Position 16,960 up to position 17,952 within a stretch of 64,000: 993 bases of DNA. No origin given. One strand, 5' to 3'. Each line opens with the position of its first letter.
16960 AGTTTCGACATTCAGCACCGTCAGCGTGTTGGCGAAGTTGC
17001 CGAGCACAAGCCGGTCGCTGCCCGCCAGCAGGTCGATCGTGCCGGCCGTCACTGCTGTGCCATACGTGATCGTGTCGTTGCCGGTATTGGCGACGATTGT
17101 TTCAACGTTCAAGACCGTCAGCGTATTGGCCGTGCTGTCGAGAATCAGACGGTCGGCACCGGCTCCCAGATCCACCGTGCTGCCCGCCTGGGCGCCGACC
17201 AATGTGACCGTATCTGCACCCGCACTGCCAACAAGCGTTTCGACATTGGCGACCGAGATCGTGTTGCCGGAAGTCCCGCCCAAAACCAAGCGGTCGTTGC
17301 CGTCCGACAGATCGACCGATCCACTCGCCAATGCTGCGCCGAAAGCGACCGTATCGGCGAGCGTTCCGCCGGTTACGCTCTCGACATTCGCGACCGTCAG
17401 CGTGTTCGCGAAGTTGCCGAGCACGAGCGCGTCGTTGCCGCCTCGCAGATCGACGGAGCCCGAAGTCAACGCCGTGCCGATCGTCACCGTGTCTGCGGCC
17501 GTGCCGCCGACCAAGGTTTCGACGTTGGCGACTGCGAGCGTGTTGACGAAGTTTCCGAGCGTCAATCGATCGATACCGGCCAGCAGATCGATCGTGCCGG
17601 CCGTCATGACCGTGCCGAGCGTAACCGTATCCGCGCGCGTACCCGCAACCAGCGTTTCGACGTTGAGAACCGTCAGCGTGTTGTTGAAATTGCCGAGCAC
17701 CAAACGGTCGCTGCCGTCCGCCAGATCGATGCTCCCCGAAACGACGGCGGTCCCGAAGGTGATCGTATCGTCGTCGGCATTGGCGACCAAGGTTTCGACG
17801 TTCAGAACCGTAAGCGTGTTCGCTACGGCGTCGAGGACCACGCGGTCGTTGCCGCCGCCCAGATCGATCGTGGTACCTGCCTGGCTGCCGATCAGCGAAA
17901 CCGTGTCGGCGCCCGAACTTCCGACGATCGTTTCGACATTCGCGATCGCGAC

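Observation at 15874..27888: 12-kb gene for a 4,004-aa protein built almost entirely from about 83 tandem 46-residue Gly/Asp repeats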

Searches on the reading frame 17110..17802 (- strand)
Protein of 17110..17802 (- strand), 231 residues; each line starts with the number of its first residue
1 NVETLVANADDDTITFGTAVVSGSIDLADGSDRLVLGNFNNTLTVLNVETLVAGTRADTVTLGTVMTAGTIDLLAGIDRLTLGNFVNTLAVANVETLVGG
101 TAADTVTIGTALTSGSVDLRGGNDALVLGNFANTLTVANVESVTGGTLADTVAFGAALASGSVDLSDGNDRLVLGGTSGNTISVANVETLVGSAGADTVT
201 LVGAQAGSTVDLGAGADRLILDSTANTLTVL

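Call 26: search_solved_structures(query=A1, max_evalue=1, show_alignments=2)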
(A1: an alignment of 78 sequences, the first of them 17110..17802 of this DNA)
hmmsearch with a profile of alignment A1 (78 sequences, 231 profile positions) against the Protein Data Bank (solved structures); distinct sequences matched with E-value up to 1: 0.

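Call 33: predict_structure(alignment_id=A1)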
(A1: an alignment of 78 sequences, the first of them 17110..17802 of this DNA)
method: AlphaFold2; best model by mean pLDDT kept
length: 231 residues; sequences in the alignment: 78
mean_pLDDT: 95.5   pTM: 0.89
mean pLDDT of the five models: 95.5, 95.4, 95.3, 95.2, 94.7
residues with pLDDT >= 90: 218; 70-90: 13; 50-70: 0; < 50: 0
segments of 3 or more residues with pLDDT < 50: none
pLDDT, mean of each block of 10 residues (from residue 1): 92 95 93 96 96 97 94 96 97 97 97 96 96 97 97 95 96 94 97 97 94 95 93 94
secondary structure, 60 per line:
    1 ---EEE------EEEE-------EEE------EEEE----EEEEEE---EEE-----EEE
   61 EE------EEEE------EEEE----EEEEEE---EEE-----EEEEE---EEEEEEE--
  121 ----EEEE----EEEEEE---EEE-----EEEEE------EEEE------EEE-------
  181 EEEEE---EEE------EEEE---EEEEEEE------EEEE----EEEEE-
elements in order: E4-6 E13-16 E24-26 E33-36 E41-46 E50-52 E58-62 E69-72 E79-82 E87-92 E96-98 E104-108 E112-118 E125-128 E133-138 E142-144 E150-154 E161-164 E171-173 E181-185 E189-191 E198-201 E205-211 E218-221 E226-230

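Call 36: fold_search(model_id=the predicted structure, library=pdb)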
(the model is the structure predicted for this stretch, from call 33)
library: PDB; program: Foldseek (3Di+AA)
matches with E <= 10: 145; with E <= 0.001: 1
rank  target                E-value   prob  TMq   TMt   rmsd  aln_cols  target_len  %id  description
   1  3p4g_D                3.7e-04  1.00  0.31  0.25  13.0       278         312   21  X-ray crystal structure of a hyperactive, Ca2+-dependent, beta-helical antifreeze protein from an Antarctic bacterium (released 2011-04-27)
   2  3p4g_B                1.3e-03  0.99  0.32  0.26  13.0       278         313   22  X-ray crystal structure of a hyperactive, Ca2+-dependent, beta-helical antifreeze protein from an Antarctic bacterium (released 2011-04-27)
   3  7usl_C                1.4e-03  0.97  0.27  0.12  15.0       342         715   16  Integrin alphaM/beta2 ectodomain in complex with adenylate cyclase toxin RTX751 and M1F5 Fab (released 2022-08-17)
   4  3p4g_A                6.2e-03  0.94  0.29  0.24  13.2       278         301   21  X-ray crystal structure of a hyperactive, Ca2+-dependent, beta-helical antifreeze protein from an Antarctic bacterium (released 2011-04-27)
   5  7rah_E                1.3e-02  0.99  0.38  0.26  12.1       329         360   16  Adenylate cyclase toxin RTX domain fragment bound to M1H5 Fab and M2B10 Fab (released 2021-09-15)
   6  3p4g_C                3.4e-02  0.82  0.31  0.25  13.1       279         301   21  X-ray crystal structure of a hyperactive, Ca2+-dependent, beta-helical antifreeze protein from an Antarctic bacterium (released 2011-04-27)
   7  1ee6                  4.1e-01  0.07  0.16  0.18  13.1       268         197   11  CRYSTAL STRUCTURE OF PECTATE LYASE FROM BACILLUS SP. STRAIN KSM-P15. (released 2001-01-31)
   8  9euv                  4.3e-01  0.09  0.22  0.03  12.4       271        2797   14  Lymphostatin, conformation 1 (composite structure) (released 2025-04-09)
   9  2zj6                  4.6e-01  0.23  0.27  0.11  13.8       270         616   14  Crystal structure of D337A mutant of Pseudomonas sp. MIS38 lipase (released 2008-12-02)
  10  6sus                  5.1e-01  0.35  0.30  0.27  12.7       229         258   19  Crystal structure of RTX domain blocks IV and V of adenylate cyclase toxin from Bordetella pertussis (released 2020-09-16)
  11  6n2b_A                6.2e-01  0.13  0.26  0.19  12.5       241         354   15  The Crystal Structure of Caldicellulosiruptor kristjanssonii Tapirin C-terminal domain (released 2018-12-19)
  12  1o0t                  7.6e-01  0.41  0.25  0.14  10.5       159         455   16  CRYSTAL STRUCTURE OF A COLD ADAPTED ALKALINE PROTEASE FROM PSEUDOMONAS TAC II 18, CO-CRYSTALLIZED WITH 5 mM EDTA (5 DAYS (released 2003-07-15)
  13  1h71                  7.6e-01  0.12  0.21  0.12  13.1       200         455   18  Psychrophilic Protease from Pseudoalteromonas 'TAC II 18' (released 2003-02-13)
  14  3vi1_A                8.5e-01  0.51  0.30  0.16   7.1       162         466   20  Crystal structure of Pseudomonas aerginosa alkaline protease complexed with Substance P(1-6) (released 2012-09-19)
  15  1kap_P                8.9e-01  0.09  0.19  0.11  14.0       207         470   16  THREE-DIMENSIONAL STRUCTURE OF THE ALKALINE PROTEASE OF PSEUDOMONAS AERUGINOSA: A TWO-DOMAIN PROTEIN WITH A CALCIUM BI (released 1995-10-15)
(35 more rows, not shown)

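Call 51: search_protein_representatives(alignment_id=A1)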
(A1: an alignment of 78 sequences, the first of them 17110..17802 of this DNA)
Query: 78 sequences, 231 profile positions. Proteins with E-value up to 0.001 (for the whole library): 1235; up to 1e-10: 603; up to 1e-30: 172. The best 150 are listed.
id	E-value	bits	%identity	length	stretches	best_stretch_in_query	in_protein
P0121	0.0e+00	1205.3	-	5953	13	40-201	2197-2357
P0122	1.8e-219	740.9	-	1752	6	25-221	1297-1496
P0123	1.1e-201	682.6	-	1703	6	24-221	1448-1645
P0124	8.1e-193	653.7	-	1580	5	25-230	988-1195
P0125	4.0e-183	621.9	-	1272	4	22-227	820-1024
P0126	2.0e-176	600.0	-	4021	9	25-227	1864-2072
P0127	4.5e-174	592.3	-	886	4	3-221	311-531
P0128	2.1e-169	577.0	-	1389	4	25-224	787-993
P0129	2.0e-167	570.6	-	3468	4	25-211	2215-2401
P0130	5.1e-159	543.1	-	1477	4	2-230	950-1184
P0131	6.1e-137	470.8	-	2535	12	12-229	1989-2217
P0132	8.2e-124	427.9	-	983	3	1-207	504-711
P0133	4.5e-122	422.2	-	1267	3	22-230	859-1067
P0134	6.0e-118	408.7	-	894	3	9-202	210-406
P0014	1.1e-114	398.1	-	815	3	53-230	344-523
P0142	1.2e-88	312.9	-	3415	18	48-185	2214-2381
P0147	8.2e-78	277.4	-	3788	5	23-222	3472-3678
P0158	2.7e-69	249.5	-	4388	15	41-212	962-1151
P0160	1.0e-67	244.3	-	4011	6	9-224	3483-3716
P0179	6.5e-53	195.9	-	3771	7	40-203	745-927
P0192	1.5e-47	178.4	-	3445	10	46-201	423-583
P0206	1.9e-43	164.9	-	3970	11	39-202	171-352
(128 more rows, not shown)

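Call 52: list_cluster_members(proteins=[P0121, P0126, P0129, P0142, P0147, P0158, P0160, P0179, P0192, P0206])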
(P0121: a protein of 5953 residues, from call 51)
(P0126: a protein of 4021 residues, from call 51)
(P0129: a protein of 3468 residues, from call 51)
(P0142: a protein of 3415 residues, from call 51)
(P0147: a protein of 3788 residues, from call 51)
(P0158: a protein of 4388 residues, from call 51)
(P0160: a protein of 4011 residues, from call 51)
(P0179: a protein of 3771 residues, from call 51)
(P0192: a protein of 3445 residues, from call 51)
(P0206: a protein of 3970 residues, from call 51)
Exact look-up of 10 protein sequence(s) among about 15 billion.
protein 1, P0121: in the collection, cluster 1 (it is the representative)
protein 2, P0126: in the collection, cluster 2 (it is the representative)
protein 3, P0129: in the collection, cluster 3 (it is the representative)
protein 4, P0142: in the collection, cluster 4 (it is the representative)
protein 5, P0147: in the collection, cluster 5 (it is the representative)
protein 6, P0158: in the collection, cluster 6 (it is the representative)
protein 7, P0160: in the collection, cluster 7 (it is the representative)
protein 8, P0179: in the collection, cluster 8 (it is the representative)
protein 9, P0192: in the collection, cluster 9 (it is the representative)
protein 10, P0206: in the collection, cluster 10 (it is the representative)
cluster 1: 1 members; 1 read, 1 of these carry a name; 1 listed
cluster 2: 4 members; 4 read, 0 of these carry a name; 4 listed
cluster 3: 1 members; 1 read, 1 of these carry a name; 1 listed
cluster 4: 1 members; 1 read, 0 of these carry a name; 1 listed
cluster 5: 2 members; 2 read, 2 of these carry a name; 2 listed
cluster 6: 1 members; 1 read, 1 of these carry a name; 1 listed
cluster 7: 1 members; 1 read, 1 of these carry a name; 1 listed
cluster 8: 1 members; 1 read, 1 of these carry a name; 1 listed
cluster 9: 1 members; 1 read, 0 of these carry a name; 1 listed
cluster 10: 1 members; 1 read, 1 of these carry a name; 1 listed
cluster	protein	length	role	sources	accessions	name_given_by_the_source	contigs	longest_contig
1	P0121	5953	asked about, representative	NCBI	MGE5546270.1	MAG: LamG-like jellyroll fold domain-containing protein [Solirubrobacterales bacterium]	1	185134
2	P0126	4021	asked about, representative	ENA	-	-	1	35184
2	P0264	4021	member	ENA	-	-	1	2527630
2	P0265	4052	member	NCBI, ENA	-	-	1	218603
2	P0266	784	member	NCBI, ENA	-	-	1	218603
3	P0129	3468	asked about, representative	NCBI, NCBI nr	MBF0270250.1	MAG: cadherin-like domain-containing protein [Alphaproteobacteria bacterium] | cadherin-like domain-containing protein [Alphaproteobacteria bacterium]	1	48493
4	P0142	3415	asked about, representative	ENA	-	-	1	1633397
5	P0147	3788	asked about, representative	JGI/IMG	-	Ca2+-binding RTX toxin-like protein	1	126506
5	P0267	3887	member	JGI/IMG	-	Ca2+-binding RTX toxin-like protein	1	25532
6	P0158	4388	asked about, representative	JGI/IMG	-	large repetitive protein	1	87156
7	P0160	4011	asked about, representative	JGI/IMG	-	VCBS repeat-containing protein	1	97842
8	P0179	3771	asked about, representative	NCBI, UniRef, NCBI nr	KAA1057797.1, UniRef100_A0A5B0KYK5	Alkaline phosphatase [Azospirillum argentinense] | Tandem-95 repeat protein n=2 Tax=Azospirillum argentinense TaxID=2970906 ...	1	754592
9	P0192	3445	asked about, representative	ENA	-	-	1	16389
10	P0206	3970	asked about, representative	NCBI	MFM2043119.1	MAG: hypothetical protein RLY86_1695, partial [Pseudomonadota bacterium]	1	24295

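Call 78: search_dna_similar(query=window:17110-17802:-, collection=plasmids, mode=protein, max_rows=15)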
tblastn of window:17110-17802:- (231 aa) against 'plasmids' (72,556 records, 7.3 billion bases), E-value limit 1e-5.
Records with a match: 17; places in all: 174; records where one place covers at least 80% of the query: 17.
Best place of each record, by identity: <60% 17.
By first word of the organism name: Azospirillum 15; Niveispirillum 1; Microvirga 1.
By predicted mobility (MOB-suite, as given by PLSDB): non-mobilizable 14; mobilizable 3.
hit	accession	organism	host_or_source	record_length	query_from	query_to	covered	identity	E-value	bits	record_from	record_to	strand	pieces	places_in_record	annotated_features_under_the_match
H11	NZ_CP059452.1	Azospirillum brasilense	Prokaryotes,soil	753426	1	230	100%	40.5%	2e-19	93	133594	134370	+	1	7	Ig-like domain-containing protein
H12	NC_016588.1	Azospirillum lipoferum 4B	-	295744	2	230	99%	39.1%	6e-18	89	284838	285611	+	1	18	calcium-binding protein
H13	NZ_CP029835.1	Azospirillum ramasamyi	single cell,Cow dung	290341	2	228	98%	39.0%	7e-17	86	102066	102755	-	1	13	calcium-binding protein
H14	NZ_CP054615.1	Azospirillum oryzae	cell culture,soil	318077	2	230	99%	38.3%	1e-18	91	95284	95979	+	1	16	calcium-binding protein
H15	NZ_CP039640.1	Azospirillum sp. TSH100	soil,soil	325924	2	230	99%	38.3%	2e-18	91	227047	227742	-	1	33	calcium-binding protein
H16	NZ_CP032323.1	Azospirillum argentinense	soil sample,Agricultural field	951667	2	230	99%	38.0%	2e-15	82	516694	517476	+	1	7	Ig-like domain-containing protein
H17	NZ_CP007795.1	Azospirillum argentinense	Triticum aestivum L.,Root,wheat ...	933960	2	230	99%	37.6%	2e-14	79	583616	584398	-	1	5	Ig-like domain-containing protein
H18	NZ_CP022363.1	Azospirillum sp. TSH58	single cell,paddy soils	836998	18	230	92%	40.2%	4e-17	87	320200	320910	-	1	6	Ig-like domain-containing protein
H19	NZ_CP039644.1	Azospirillum sp. TSA2s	Soil,rice paddy soil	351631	1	230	100%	36.9%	9e-14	77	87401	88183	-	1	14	calcium-binding protein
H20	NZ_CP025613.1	Niveispirillum cyanobacteriorum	sing cell,cyanobacterial aggregates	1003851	1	230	100%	36.6%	2e-15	82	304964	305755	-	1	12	none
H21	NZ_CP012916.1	Azospirillum brasilense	Digitaria eriantha,microbe,root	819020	2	230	99%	36.6%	5e-16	84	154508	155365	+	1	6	Ig-like domain-containing protein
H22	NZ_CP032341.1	Azospirillum brasilense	soil sample,Agricultural field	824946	2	230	99%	36.6%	5e-16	84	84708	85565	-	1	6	Ig-like domain-containing protein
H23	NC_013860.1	Azospirillum sp. B510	-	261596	1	228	99%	36.4%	3e-13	76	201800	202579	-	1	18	calcium-binding protein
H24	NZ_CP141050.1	Microvirga lotononidis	-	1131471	6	231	98%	36.0%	5e-17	86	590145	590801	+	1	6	none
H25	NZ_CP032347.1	Azospirillum brasilense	soil sample,Agricultural field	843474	2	230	99%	33.7%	2e-11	70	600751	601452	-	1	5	Ig-like domain-containing protein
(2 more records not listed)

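Call 79: get_annotated_region(hit=H12, flank=15000)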
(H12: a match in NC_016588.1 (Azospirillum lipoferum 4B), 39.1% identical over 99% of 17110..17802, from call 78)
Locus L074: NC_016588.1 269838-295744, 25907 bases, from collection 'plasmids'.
description: Azospirillum lipoferum 4B plasmid AZO_p6, complete sequence
organism: Azospirillum lipoferum 4B (NCBI taxid 862719)
taxonomy: Bacteria; Pseudomonadota; Alphaproteobacteria; Rhodospirillales; Azospirillaceae; Azospirillum; Azospirillum lipoferum; Azospirillum lipoferum 4B
host: -; source: -; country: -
typing (MOB-suite, as given by PLSDB): non-mobilizable; replicon rep_cluster_1806
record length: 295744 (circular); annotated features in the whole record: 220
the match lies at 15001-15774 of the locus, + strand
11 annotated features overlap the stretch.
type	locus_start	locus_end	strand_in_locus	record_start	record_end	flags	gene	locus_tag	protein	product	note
CDS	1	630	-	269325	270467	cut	-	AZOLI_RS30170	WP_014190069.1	DegT/DnrJ/EryC1/StrS family aminotransferase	-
CDS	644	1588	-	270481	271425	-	-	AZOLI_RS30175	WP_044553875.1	NAD-dependent epimerase/dehydratase family protein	-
CDS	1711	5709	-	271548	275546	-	-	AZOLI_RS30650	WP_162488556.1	glycosyltransferase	-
CDS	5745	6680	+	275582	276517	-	-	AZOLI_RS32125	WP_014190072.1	hypothetical protein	-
CDS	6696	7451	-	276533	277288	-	-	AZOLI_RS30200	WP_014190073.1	FkbM family methyltransferase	-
CDS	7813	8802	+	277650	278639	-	-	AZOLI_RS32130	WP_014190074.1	TIGR00180 family glycosyltransferase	-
CDS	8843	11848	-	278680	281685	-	-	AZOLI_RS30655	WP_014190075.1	class I SAM-dependent methyltransferase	-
CDS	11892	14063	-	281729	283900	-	-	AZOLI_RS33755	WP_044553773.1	tetratricopeptide repeat protein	-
CDS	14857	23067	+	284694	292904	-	-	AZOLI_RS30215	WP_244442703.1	calcium-binding protein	-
CDS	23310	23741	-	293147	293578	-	-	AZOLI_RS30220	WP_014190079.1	hypothetical protein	-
CDS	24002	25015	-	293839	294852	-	-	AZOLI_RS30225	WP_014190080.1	GDP-mannose 4,6-dehydratase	-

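Call 83: search_protein_families(library=pfam, proteins=[L074:11892-14063:-], max_evalue=0.1)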
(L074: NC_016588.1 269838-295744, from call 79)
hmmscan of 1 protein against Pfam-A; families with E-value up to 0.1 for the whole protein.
L074:11892-14063:- (723 aa): 22 families
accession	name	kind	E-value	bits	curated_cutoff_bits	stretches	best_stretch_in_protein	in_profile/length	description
PF13414.12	TPR_11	-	5.4e-37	125.7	26.8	7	248-285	1-38/42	TPR repeat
PF00515.34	TPR_1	-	1.2e-29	101.3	27.8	4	139-172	1-34/34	Tetratricopeptide repeat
PF07719.23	TPR_2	-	4.8e-29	98.5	27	5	139-172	1-34/34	Tetratricopeptide repeat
PF13431.12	TPR_17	-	4.8e-26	89.3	24.4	3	27-58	2-33/34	Tetratricopeptide repeat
PF13181.12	TPR_8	-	3.5e-22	77.1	25.7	1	107-136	3-32/34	Tetratricopeptide repeat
PF13432.12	TPR_16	-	8.9e-18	64.8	32.7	5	247-293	3-49/65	Tetratricopeptide repeat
PF13428.12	TPR_14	-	1.3e-17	62.9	23.5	2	8-45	5-42/44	Tetratricopeptide repeat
PF13176.12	TPR_7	-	4.1e-15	54.9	27.9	1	40-73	1-34/36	Tetratricopeptide repeat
PF14559.12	TPR_19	-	9.9e-15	55.1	25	5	254-293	4-43/68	Tetratricopeptide repeat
PF13424.12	TPR_12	-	1.8e-13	50.9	30.1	4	10-68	9-75/77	Tetratricopeptide repeat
PF13374.12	TPR_10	-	1.1e-10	41.6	27.5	2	106-133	3-30/42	Tetratricopeptide repeat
PF13371.12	TPR_9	-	5.9e-10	39.5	35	2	14-70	5-61/73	Tetratricopeptide repeat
PF24575.1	TPR_Slam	-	2.3e-08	34.8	35.2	1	4-84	15-94/104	Surface lipoprotein assembly modifier, N-terminal TPR repeats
PF23914.1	TPR_CcmH_CycH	-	1.3e-07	32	42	0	95-197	40-145/158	Cytochrome c-type biogenesis protein H TPR domain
PF19662.4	DUF6165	-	4.2e-06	27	27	1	602-721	5-116/134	Family of unknown function (DUF6165)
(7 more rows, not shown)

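Call 85: search_protein_families(library=ncbifam, proteins=[L074:11895-14063:-], max_evalue=0.01)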
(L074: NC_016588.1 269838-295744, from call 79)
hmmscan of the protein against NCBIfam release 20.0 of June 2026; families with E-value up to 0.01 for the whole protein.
L074:11895-14063:- (723 aa): 20 families
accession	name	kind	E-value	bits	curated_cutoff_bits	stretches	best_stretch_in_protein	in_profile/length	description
NF033762.1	social_mot_Tgl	equivalog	3.3e-26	92.2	225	4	210-302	34-127/252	social motility TPR repeat lipoprotein Tgl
TIGR02917.1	PEP_TPR_lipo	equivalog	1.4e-24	86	312.2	2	13-175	508-671/899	XrtA/PEP-CTERM system TPR-repeat protein PrsT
TIGR02521.1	type_IV_pilW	equivalog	2.9e-21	76.1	154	3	107-205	33-131/234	type IV pilus biogenesis/stability protein PilW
NF040959.1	MamA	equivalog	4.3e-21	75.3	200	2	11-126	78-194/204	magnetosome protein MamA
NF033758.1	gliding_GltE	equivalog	9.6e-20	70.9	225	1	67-299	81-314/411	adventurous gliding motility TPR repeat lipoprotein GltE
NF033920.0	C39_PA2778_fam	equivalog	3.2e-17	62.8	150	2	117-203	168-254/255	PA2778 family cysteine peptidase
TIGR02552.1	LcrH_SycD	equivalog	1.9e-14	53.5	104.8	2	117-201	30-114/136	SycD/LcrH family type III secretion system chaperone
NF008391.2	PRK11189.1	equivalog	3.4e-07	30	250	0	112-193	72-153/297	lipoprotein NlpI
TIGR03939.1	PGA_TPR_OMP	equivalog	7.6e-06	24.4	366.65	2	50-216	31-197/800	poly-beta-1,6 N-acetyl-D-glucosamine export porin PgaA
NF002725.1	PRK02603.1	equivalog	1.1e-05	25.6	143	0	44-126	41-127/173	photosystem I assembly protein Ycf3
NF052415.1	T3SS_chap_SctY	equivalog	1.4e-05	25.5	70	0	34-130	2-102/106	type III secretion apparatus assembly chaperone SctY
NF047507.1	TPR_BatC_Lepto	exception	1.4e-05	24.7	175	0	50-123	70-148/214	TPR repeat-containing protein BatC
TIGR04510.1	mod_pep_cyc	subfamily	9.2e-05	21.1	400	1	111-279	404-574/814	putative peptide modification system cyclase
NF008520.0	PRK11447.1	equivalog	0.00057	17.8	858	0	200-275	264-337/1157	cellulose synthase complex outer membrane protein BcsC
TIGR02193.1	heptsyl_trn_I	equivalog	0.00077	18.8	185.3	1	500-544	245-289/320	lipopolysaccharide heptosyltransferase I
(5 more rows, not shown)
